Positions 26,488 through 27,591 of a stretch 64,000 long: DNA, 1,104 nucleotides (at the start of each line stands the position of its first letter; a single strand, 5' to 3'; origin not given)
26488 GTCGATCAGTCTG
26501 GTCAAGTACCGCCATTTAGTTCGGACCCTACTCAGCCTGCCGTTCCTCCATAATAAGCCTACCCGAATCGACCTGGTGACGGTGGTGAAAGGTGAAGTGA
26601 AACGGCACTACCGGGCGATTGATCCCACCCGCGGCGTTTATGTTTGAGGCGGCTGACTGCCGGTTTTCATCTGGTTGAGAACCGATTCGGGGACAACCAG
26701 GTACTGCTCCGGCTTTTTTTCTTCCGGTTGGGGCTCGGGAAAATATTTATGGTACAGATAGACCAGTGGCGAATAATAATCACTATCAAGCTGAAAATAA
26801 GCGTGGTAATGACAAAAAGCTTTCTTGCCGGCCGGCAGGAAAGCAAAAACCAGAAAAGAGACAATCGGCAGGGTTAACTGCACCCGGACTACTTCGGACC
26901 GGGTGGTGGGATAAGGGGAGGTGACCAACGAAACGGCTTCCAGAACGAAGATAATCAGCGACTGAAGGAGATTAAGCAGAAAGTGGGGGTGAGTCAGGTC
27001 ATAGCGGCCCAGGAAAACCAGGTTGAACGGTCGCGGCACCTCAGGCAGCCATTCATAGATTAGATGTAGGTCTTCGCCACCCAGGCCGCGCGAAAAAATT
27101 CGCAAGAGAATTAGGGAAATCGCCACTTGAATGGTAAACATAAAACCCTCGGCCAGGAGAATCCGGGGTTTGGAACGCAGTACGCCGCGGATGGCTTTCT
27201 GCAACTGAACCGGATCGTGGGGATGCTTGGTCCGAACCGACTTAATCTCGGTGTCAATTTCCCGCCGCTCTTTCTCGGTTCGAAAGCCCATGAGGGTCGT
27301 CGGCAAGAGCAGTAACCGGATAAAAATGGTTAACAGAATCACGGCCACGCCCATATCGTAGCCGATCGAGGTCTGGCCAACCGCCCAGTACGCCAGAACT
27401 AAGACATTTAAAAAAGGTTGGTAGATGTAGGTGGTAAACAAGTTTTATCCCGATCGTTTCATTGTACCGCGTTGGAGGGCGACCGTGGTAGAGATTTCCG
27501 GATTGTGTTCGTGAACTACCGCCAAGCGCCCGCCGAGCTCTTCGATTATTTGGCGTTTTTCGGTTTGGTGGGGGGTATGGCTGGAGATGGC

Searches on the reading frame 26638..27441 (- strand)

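Call 39: search_protein_families(library=pfam, proteins=[window:26638-27441:-], max_evalue=0.01)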
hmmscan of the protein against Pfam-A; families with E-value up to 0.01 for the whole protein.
window:26638-27441:- (267 aa): 1 family
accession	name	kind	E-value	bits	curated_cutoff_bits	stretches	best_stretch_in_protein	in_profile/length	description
PF02096.25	60KD_IMP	-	9.7e-13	48.9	35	1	30-208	1-145/163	60Kd inner membrane protein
